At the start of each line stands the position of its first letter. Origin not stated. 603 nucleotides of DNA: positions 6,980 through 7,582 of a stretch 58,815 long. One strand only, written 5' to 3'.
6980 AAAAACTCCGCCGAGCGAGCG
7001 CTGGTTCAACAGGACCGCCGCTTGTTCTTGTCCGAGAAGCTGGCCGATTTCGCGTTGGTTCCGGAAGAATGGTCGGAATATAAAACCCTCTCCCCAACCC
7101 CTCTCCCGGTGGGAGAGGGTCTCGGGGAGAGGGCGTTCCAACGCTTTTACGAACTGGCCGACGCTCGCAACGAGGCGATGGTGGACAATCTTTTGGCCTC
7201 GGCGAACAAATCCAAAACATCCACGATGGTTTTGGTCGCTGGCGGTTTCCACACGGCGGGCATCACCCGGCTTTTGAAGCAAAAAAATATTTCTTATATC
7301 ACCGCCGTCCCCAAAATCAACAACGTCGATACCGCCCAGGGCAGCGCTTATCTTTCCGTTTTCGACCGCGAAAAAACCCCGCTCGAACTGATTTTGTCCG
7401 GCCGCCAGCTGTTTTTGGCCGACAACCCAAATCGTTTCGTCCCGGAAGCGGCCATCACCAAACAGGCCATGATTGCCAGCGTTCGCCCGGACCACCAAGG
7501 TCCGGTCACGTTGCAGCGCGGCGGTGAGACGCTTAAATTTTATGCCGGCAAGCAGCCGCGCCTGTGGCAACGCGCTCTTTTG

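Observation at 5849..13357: Giant membrane-tethered fusion of ChaN/Tiki-like, class-3 FBPase-like and GT35 glucan-phosphorylase-like modules separated by TM hairpins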

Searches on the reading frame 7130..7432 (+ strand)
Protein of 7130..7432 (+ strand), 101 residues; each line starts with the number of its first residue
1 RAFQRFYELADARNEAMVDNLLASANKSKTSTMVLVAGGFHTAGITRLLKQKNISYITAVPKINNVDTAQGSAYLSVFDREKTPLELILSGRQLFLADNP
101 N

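Call 47: find_related_loci(query=A4, collection=genome_contigs, flank=10000)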
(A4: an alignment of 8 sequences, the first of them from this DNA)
Query A4 (101 aa) in genome_contigs; peptide patterns used: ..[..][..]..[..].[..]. (x = any residue, [..] = any of these).
184 stretches matched a pattern; 148 encode a relative of the query (tblastn E <= 1e-3); the best 80 are kept; 79 distinct loci.
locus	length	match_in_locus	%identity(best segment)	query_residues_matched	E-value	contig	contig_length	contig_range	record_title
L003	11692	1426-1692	56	2-96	1e-32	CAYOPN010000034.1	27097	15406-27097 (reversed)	MAG TPA_asm: uncultured Elusimicrobia bacterium isolate SRP150892_co2_475 genome assembly, contig: NODE_2289_length_2709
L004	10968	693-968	55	1-96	3e-32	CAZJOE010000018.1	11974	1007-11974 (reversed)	MAG TPA_asm: uncultured Elusimicrobia sp. isolate SRP136066_co1_151 genome assembly, contig: NODE_6648_length_11974_cov_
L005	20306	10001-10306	54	1-100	6e-32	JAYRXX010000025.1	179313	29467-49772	MAG: Elusimicrobiota bacterium isolate EBPR_ori4bin.9 k141_82505, whole genome shotgun sequence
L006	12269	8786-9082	53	2-100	4e-32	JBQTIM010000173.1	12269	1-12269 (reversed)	MAG: Elusimicrobiota bacterium isolate SAR259 c_000000252626, whole genome shotgun sequence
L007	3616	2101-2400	51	1-100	7e-32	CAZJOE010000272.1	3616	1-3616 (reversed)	MAG TPA_asm: uncultured Elusimicrobia sp. isolate SRP136066_co1_151 genome assembly, contig: NODE_51229_length_3616_cov_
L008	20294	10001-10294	52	3-100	4e-31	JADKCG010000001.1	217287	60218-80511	MAG: Elusimicrobia bacterium isolate OdNE_18-Q3-R46-58_BATAC.493 tig00007207-10-2154080, whole genome shotgun sequence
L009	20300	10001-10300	52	1-100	6e-31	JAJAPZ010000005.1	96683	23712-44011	MAG: Candidatus Obscuribacterium magneticum isolate DUR003 NODE_5_length_96683, whole genome shotgun sequence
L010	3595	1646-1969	49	2-100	8e-31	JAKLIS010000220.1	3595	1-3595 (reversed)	MAG: Elusimicrobia bacterium isolate RA.bin92 RA.bin92_220, whole genome shotgun sequence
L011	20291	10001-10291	52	2-100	9e-31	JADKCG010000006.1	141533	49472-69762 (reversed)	MAG: Elusimicrobia bacterium isolate OdNE_18-Q3-R46-58_BATAC.493 tig00010021-10-1405650, whole genome shotgun sequence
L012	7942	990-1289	48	1-100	1e-30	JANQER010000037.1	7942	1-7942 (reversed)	MAG: Elusimicrobia bacterium isolate PL23a_bin.39 k99_6625226, whole genome shotgun sequence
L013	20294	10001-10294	51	3-100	7e-30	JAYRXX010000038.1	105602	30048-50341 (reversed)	MAG: Elusimicrobiota bacterium isolate EBPR_ori4bin.9 k141_108510, whole genome shotgun sequence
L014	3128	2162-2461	47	1-100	5e-30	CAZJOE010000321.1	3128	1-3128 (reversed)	MAG TPA_asm: uncultured Elusimicrobia sp. isolate SRP136066_co1_151 genome assembly, contig: NODE_64705_length_3128_cov_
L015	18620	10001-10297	48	2-100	8e-30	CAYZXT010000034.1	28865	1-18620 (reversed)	MAG TPA_asm: uncultured Elusimicrobia sp. isolate SRP323723_co1_143 genome assembly, contig: NODE_1306_length_28865_cov_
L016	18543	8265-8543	52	1-97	9e-30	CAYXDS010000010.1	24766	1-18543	MAG TPA_asm: uncultured Elusimicrobia sp. isolate SRP173033_co1_190 genome assembly, contig: NODE_3230_length_24766_cov_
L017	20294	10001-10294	51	3-100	1e-29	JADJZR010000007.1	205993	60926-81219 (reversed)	MAG: Elusimicrobia bacterium isolate Lyne_18-Q3-R50-59_MAXAC.215 tig00013265-10-2052250, whole genome shotgun sequence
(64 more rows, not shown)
